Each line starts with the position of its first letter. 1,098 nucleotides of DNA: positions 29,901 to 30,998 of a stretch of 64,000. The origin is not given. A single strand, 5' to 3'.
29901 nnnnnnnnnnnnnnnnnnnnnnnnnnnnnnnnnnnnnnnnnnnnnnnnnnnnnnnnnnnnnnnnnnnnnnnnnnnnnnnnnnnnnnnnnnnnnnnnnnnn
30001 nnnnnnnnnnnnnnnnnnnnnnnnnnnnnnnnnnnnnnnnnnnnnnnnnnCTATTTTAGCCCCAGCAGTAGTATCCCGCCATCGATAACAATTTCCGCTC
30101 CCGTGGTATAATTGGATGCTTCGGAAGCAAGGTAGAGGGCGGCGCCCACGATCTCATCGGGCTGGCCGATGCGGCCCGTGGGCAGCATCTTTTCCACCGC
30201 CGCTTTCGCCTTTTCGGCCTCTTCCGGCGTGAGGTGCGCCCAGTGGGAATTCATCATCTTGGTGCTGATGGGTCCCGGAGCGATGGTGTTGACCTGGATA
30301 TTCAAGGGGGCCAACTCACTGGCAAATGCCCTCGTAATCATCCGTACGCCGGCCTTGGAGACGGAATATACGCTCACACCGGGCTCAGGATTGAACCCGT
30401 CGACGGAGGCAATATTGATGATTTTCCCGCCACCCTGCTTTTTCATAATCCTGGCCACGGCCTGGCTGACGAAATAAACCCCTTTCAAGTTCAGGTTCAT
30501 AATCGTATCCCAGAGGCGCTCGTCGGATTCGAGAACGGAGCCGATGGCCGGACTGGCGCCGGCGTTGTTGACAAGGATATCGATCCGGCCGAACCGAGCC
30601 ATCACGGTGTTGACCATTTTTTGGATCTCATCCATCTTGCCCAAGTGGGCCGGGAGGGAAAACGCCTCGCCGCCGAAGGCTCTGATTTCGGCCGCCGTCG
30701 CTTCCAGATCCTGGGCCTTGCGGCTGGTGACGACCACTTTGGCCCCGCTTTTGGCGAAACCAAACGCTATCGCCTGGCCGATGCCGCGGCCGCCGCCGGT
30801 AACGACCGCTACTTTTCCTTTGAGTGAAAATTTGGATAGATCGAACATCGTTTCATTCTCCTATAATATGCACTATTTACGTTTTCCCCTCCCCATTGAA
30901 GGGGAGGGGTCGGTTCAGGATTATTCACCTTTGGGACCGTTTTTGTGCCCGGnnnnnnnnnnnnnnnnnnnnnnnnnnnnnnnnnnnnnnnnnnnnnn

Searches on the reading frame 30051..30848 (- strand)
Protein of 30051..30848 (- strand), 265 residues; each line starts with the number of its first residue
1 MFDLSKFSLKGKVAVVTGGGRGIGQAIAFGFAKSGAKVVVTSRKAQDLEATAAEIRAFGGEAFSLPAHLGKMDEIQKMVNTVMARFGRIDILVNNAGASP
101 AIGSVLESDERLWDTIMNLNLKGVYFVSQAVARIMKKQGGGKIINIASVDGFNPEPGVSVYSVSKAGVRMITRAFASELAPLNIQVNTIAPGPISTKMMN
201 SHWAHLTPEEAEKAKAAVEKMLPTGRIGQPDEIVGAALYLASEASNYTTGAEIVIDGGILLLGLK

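Call 3: search_protein_families(library=pfam, proteins=[window:30051-30848:-])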
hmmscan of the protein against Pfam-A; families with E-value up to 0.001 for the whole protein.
window:30051-30848:- (265 aa): 5 families
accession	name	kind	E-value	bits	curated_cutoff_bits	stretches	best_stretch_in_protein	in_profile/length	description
PF13561.12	adh_short_C2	-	3.9e-62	210.4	27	1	21-259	6-235/236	Enoyl-(Acyl carrier protein) reductase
PF00106.31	adh_short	-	3.2e-61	206.7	26.6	1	12-203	1-191/195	short chain dehydrogenase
PF23441.1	SDR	-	1.5e-10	41.4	27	1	15-262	11-258/258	SDR-like rossmann domain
PF08659.16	KR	-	3.1e-07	30.9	22.6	1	15-163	4-151/180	KR domain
PF03807.23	F420_oxidored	-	0.00062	20.8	21.6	0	12-56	1-45/94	NADP oxidoreductase coenzyme F420-dependent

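Call 8: search_protein_families(library=ncbifam, proteins=[window:30051-30848:-], max_evalue=0.01)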
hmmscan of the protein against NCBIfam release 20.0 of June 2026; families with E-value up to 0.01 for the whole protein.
window:30051-30848:- (265 aa): 241 families (the best 25 are shown)
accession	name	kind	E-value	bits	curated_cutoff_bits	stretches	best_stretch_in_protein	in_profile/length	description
NF005446.0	PRK07035.1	equivalog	2.3e-80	269.6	373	1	4-260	4-254/255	SDR family oxidoreductase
NF005559.1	PRK07231.1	subfamily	5e-79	265.3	215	1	9-260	2-248/249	glucose 1-dehydrogenase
NF004791.0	PRK06138.1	equivalog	5.3e-70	235.6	312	1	8-260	2-250/252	SDR family oxidoreductase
NF006070.0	PRK08213.1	subfamily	1.7e-69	234.2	279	1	5-259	6-256/259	gluconate 5-dehydrogenase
NF004818.0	PRK06172.1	equivalog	2.8e-69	233.3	336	1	8-260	4-251/253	SDR family oxidoreductase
NF005390.0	PRK06935.1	equivalog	1.3e-67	227.9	369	1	2-260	6-256/258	2-dehydro-3-deoxy-D-gluconate 5-dehydrogenase KduD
TIGR01832.1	kduD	equivalog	5e-63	212.9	338.85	1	7-260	1-246/248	2-dehydro-3-deoxy-D-gluconate 5-dehydrogenase KduD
TIGR01830.1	3oxo_ACP_reduc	equivalog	3.5e-62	210.2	297.75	1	14-259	1-238/239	3-oxoacyl-[acyl-carrier-protein] reductase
NF004778.0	PRK06124.1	equivalog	5e-62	209.6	303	1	4-260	4-253/256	SDR family oxidoreductase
NF005893.0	PRK07856.1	equivalog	8.9e-62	208.6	255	1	6-258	4-240/255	SDR family oxidoreductase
NF005309.0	PRK06841.1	subfamily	2.8e-61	207.2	286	1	5-258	9-251/255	GolD/DthD family dehydrogenase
NF004198.0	PRK05653.1-3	equivalog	3.6e-61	206.8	296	1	8-260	4-247/248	3-oxoacyl-ACP reductase FabG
NF009468.0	PRK12826.1-4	equivalog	1.2e-60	205.3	318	1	8-261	4-249/256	SDR family oxidoreductase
NF006528.0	PRK08993.1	subfamily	9.3e-60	202.2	430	1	4-260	3-251/253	2-dehydro-3-deoxy-D-gluconate 5-dehydrogenase KduD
NF009466.0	PRK12826.1-2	subfamily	1.3e-59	201.7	222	1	12-259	4-244/248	3-oxoacyl-ACP reductase FabG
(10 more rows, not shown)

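Call 54: search_solved_structures(query=window:30051-30848:-, max_evalue=1e-40)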
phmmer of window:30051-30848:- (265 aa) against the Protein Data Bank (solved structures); distinct sequences matched with E-value up to 1e-40: 45.
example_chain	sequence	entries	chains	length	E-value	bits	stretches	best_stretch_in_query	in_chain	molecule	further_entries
3o4r_A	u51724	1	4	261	7.5e-51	176.3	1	9-258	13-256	Dehydrogenase/reductase SDR family member 4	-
2uvd_A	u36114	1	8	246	7.6e-51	176.3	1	9-260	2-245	3-OXOACYL-(ACYL-CARRIER-PROTEIN) REDUCTASE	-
4jro_A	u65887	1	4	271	1.8e-50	175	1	3-260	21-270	FabG protein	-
4z9y_A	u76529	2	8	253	1.5e-48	168.8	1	4-260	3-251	2-deoxy-D-gluconate 3-dehydrogenase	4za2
2hq1_A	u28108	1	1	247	1.5e-48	168.8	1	8-260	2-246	Glucose/ribitol dehydrogenase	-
5ojg_A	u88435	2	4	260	1.8e-48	168.5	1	9-259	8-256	Dehydrogenase/reductase SDR family member 4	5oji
2zat_A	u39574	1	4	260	3.2e-48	167.7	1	8-259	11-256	Dehydrogenase/reductase SDR family member 4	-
4rzh_A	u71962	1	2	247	8.6e-47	163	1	9-261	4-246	3-oxoacyl-[acyl-carrier protein] reductase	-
4dml_A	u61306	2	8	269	5e-46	160.5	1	7-261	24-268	3-oxoacyl-[acyl-carrier-protein] reductase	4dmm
4j2h_A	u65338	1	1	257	1.1e-45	159.3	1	6-260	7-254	Short chain alcohol dehydrogenase-related dehydrogenase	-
3r1i_A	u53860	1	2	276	1.2e-45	159.3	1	4-259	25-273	Short-chain type dehydrogenase/reductase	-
2et6_A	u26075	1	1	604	3.3e-45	157.8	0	7-193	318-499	(3R)-hydroxyacyl-CoA dehydrogenase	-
7djs_A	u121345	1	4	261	4.2e-45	157.5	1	9-259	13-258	SDR family oxidoreductase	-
2c07_A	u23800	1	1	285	9.7e-45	156.3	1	10-259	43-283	3-OXOACYL-(ACYL-CARRIER PROTEIN) REDUCTASE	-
3imf_A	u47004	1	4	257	2.4e-44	155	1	8-259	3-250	Short chain dehydrogenase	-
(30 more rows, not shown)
